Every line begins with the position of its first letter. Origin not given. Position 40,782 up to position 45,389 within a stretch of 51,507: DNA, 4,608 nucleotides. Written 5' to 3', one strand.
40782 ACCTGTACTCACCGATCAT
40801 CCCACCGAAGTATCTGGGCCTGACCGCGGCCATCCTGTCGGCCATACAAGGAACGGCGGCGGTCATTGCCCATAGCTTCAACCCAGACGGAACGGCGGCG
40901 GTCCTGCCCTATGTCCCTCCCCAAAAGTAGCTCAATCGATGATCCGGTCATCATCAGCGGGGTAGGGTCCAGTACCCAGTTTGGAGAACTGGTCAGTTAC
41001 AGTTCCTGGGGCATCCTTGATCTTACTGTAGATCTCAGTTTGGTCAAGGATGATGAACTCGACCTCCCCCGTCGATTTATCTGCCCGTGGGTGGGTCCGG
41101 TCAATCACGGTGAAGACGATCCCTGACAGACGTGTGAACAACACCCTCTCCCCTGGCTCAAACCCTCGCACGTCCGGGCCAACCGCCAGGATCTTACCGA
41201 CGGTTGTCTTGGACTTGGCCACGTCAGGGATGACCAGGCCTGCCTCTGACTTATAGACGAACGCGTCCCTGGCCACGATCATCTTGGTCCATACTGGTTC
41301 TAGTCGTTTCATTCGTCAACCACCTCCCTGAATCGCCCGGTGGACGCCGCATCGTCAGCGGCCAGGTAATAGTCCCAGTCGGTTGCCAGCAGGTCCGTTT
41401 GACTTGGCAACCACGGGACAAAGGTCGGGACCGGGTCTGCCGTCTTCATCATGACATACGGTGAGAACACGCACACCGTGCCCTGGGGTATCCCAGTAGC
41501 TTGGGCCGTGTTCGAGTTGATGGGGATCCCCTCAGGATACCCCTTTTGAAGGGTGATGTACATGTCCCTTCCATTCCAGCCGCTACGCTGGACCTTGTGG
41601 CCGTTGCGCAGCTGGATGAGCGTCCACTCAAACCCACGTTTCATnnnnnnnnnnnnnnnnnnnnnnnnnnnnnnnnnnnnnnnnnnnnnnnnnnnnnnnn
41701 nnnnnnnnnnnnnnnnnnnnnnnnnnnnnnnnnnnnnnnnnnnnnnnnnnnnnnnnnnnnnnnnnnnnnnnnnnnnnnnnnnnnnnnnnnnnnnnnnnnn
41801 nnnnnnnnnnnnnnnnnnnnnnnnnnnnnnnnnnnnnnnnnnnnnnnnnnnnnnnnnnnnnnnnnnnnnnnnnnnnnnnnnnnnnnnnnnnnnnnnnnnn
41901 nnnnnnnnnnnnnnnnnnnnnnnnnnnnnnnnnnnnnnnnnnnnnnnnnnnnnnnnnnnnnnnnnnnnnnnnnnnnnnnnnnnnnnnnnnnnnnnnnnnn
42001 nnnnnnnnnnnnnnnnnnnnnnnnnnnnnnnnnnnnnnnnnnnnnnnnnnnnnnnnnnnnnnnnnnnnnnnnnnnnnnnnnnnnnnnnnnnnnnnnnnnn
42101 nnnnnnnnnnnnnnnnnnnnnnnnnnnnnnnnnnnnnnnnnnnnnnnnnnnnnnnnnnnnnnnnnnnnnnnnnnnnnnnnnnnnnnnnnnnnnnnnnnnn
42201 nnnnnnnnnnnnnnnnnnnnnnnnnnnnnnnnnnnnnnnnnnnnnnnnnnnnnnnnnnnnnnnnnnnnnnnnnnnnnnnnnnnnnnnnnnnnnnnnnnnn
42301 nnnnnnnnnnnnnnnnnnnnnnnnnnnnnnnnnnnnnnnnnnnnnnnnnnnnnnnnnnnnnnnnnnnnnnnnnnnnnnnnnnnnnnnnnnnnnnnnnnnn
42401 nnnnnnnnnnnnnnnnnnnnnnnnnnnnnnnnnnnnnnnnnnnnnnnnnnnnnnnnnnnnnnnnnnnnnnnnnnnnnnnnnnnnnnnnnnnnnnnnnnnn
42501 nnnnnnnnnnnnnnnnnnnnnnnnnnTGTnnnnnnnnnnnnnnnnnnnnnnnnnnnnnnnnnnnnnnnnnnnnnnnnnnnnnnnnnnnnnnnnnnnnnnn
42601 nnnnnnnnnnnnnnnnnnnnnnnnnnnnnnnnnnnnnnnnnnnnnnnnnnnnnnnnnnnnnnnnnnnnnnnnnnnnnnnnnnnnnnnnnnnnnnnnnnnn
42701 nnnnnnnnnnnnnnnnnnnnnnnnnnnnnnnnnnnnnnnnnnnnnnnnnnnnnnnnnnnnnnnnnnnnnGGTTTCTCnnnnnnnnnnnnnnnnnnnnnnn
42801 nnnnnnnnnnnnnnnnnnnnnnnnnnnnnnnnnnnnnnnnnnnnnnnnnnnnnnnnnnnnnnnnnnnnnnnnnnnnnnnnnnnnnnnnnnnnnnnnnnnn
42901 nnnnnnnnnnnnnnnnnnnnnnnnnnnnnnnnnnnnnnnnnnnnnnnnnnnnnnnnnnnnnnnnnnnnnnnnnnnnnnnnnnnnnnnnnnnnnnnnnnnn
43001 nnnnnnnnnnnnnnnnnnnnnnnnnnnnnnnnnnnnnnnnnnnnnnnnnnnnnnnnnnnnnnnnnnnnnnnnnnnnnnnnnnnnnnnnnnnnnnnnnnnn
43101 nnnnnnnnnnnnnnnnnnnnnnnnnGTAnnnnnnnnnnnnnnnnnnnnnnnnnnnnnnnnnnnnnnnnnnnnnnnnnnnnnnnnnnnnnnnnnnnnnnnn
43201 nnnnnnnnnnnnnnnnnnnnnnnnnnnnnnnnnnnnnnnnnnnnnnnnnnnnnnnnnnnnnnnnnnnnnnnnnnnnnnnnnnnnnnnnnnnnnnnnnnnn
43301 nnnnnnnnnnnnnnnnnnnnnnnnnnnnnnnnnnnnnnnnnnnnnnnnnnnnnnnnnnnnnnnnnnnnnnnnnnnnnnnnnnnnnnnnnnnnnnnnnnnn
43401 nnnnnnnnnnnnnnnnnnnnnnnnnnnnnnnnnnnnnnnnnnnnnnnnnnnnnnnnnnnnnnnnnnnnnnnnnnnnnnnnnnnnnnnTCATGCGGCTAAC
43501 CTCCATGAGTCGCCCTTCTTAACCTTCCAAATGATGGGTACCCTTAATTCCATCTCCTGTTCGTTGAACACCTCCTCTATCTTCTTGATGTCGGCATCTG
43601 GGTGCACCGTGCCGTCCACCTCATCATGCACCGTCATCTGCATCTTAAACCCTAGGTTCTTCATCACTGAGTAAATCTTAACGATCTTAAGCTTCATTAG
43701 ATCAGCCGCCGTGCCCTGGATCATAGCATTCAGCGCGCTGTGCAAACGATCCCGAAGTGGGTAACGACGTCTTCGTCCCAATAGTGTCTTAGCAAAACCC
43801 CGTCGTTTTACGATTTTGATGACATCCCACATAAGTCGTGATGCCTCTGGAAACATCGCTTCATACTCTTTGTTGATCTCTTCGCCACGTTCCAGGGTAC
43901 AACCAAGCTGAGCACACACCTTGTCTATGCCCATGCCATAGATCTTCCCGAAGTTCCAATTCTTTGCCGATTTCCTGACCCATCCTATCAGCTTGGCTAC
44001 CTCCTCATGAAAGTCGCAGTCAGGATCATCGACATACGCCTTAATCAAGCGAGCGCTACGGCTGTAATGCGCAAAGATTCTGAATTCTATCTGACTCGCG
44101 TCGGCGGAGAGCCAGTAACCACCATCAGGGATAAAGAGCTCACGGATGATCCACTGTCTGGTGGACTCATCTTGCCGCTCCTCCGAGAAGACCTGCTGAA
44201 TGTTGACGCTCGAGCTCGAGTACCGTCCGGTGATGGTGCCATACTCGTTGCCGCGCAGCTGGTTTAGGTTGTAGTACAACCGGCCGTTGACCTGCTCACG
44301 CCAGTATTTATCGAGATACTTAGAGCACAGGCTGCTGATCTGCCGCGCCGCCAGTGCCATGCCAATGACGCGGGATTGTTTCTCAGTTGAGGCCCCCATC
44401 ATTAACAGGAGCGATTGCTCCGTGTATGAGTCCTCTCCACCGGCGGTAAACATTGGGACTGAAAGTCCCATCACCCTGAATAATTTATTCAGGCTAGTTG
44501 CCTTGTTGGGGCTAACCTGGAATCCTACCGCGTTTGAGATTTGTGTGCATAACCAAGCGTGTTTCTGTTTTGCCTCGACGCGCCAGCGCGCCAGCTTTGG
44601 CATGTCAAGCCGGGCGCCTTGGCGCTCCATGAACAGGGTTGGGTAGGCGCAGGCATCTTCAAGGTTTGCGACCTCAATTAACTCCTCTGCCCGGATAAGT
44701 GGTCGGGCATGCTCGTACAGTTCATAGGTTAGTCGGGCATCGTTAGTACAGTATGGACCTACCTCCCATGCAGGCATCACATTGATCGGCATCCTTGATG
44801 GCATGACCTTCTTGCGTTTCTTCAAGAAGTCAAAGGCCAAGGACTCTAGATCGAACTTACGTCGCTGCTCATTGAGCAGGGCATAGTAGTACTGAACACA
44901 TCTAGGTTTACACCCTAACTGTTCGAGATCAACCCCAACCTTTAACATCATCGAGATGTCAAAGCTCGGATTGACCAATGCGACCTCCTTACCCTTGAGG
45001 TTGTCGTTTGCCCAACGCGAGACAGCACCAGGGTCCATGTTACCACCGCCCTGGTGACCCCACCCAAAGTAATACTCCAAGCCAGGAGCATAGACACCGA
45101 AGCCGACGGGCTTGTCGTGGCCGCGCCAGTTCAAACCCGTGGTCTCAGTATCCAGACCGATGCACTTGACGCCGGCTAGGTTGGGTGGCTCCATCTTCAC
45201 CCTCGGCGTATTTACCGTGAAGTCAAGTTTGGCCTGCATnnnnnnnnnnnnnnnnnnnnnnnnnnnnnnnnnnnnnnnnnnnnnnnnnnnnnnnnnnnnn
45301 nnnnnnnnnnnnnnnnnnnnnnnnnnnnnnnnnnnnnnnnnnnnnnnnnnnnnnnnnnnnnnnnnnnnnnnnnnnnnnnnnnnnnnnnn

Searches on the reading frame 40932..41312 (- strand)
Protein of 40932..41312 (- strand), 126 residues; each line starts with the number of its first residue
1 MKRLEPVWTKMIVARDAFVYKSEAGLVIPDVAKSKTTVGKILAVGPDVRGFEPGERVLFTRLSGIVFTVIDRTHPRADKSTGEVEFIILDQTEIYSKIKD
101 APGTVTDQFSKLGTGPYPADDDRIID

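Call 71: search_protein_families(library=phrogs, proteins=[window:40932-41312:-], max_evalue=0.001)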
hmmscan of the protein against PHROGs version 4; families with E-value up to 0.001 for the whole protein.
window:40932-41312:- (126 aa): 1 family
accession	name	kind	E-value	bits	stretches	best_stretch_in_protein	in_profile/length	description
phrog_3188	-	other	4.9e-07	30.5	1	4-72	3-80/96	co-chaperonin GroES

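Call 97: search_protein_families(library=pfam, proteins=[window:40932-41312:-], max_evalue=0.01)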
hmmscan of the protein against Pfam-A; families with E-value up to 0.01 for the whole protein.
window:40932-41312:- (126 aa): 1 family
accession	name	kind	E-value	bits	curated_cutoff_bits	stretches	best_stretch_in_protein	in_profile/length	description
PF00166.26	Cpn10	-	1.7e-07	31.6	21.1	1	4-69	2-76/93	Chaperonin 10 Kd subunit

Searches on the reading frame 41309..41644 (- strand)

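Call 71: search_protein_families(library=phrogs, proteins=[window:41309-41644:-], max_evalue=0.001)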
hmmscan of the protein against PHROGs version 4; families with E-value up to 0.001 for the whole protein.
window:41309-41644:- (111 aa): 3 families
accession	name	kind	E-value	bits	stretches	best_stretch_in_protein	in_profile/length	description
phrog_1048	-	unknown function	3.9e-23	83.5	1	4-94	111-195/211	-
phrog_872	-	unknown function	1.8e-20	74.6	1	8-90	94-168/172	-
phrog_30130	-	unknown function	5.4e-07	30.1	1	13-93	186-259/262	-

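Call 97: search_protein_families(library=pfam, proteins=[window:41309-41644:-], max_evalue=0.01)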
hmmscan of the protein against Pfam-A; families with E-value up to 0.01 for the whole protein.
window:41309-41644:- (111 aa): 1 family
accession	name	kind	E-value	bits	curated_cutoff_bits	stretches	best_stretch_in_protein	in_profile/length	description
PF11195.14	Tad2-like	-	1.6e-21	77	25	1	5-91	3-71/73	Thoeris anti-defense 2-like domain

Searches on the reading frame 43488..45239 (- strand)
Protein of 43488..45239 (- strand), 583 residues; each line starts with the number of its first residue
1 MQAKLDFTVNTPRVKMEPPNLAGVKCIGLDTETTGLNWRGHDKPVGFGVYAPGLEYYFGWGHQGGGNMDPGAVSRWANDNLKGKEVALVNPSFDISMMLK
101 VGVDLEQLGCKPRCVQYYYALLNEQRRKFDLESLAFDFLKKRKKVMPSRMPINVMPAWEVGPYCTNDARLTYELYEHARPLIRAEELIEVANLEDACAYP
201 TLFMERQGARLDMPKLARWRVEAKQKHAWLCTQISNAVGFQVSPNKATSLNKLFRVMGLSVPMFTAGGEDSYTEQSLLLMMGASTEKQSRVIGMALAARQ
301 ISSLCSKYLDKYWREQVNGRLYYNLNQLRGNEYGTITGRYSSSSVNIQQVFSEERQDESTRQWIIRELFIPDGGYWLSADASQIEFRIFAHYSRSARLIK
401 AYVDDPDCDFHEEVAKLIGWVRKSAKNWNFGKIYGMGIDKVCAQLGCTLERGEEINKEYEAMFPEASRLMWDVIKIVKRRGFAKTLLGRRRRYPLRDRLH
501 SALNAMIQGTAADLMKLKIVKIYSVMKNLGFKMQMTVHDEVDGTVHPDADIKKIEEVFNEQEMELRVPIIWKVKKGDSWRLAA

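Call 18: search_protein_families(library=pfam, proteins=[window:43488-45239:-], max_evalue=0.01)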
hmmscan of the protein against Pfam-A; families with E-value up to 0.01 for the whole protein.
window:43488-45239:- (583 aa): 2 families
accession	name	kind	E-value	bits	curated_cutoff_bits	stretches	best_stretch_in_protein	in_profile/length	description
PF00476.26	DNA_pol_A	-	2.1e-55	188.7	34.3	1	216-580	4-380/381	DNA polymerase family A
PF01612.26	DNA_pol_A_exo1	-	3.6e-05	24.1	23.6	1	21-177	17-167/173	3'-5' exonuclease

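Call 55: search_dna_similar(query=window:43488-45239:-, collection=phages, mode=protein, max_evalue=1e-10, max_rows=15)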
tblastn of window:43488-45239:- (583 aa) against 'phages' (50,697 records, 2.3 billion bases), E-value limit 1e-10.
Records with a match: 1253; places in all: 1253; records where one place covers at least 80% of the query: 807.
Best place of each record, by identity: <60% 1253.
By first word of the organism name: Mycobacterium 616; Microbacterium 112; Pseudomonas 77; Arthrobacter 74; Salmonella 50; Vibrio 45; Rhodococcus 45; Clostridium 34; Bacteriophage 27; Bacillus 24; and 41 more.
By host as written in the record: Mycobacterium smegmatis mc2 155 425; - 94; Mycobacterium smegmatis mc#155 87; Microbacterium foliorum NRRL B-24224 58; Arthrobacter globiformis B-2979 43; Mycobacterium smegmatis mc2155 38; Rhodococcus erythropolis RIA 643 37; Microbacterium foliorum NRRL B-24224 SEA 35; and 163 more.
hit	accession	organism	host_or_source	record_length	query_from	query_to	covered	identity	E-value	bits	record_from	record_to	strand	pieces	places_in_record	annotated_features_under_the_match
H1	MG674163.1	Acinetobacter phage SH-Ab 15497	Acinetobacter baumannii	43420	10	569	96%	29.7%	5e-49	189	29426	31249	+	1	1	DNA polymearse I | helicase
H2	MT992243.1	Acinetobacter phage DMU1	Acinetobacter baumannii 19606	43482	10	569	96%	29.7%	7e-49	189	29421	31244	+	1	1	DNA polymerase | superfamily I DNA or RNA helicase | ribosome_binding_site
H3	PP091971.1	Acinetobacter phage vB_MZM_2AB-P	Acinetobacter baumannii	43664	10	569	96%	29.7%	8e-49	189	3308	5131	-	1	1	DNA polymerase | hypothetical protein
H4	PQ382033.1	Acinetobacter phage vB_AbaSI_2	Acinetobacter baumannii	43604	10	569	96%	29.7%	1e-48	188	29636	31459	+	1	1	DNA polymerase DpoZ | helicase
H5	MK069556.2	Microcystis phage Me-ZS1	Microcystis elabens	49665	19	579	96%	29.5%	6e-51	195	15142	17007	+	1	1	DNA polymerase A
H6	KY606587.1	Dinoroseobacter phage vB_DshS-R5C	Dinoroseobacter shibae DFL12T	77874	18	579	96%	29.4%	3e-47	184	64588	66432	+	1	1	putative DNA polymerase A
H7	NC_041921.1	Dinoroseobacter phage vB_DshS-R5C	Dinoroseobacter shibae DFL12T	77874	18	579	96%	29.4%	3e-47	184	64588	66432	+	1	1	DNA polymerase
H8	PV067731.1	Acinetobacter phage vB_AbaS-Bhz9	Acinetobacter baumannii DSM 106838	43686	10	569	96%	29.5%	2e-48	187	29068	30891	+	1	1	DNA polymerase | DNA helicase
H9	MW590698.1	Acinetobacter phage 53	Acinetobacter baumannii WHG40137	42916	10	569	96%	29.5%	5e-48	186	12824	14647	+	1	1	record has no annotation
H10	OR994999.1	Acinetobacter phage pB23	Acinetobacter baumannii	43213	10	569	96%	29.5%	5e-48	186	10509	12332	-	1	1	hypothetical protein (x2)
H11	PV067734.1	Acinetobacter phage vB_AbaS-Bhz20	Acinetobacter baumannii DSM 106838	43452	10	569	96%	29.3%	3e-48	187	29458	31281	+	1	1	DNA polymerase | DNA helicase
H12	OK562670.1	Stenotrophomonas phage vB_SM_ytsc_ply2008005c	Stenotrophomonas maltophilia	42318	19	579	96%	29.2%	3e-43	172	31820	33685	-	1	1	DNA polymerase A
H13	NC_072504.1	Stenotrophomonas phage vB_SM_ytsc_ply2008005c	Stenotrophomonas maltophilia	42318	19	579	96%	29.2%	3e-43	172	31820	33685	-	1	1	DNA polymerase A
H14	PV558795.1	Variovorax phage VPv64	Variovorax paradoxus DSM 645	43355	19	574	95%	29.4%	3e-42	169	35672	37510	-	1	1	record has no annotation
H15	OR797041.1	Stenotrophomonas phage vB_SmaS_Bhz54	Stenotrophomonas maltophilia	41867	19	579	96%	29.0%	1e-42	170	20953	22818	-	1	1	putative DNA polymerase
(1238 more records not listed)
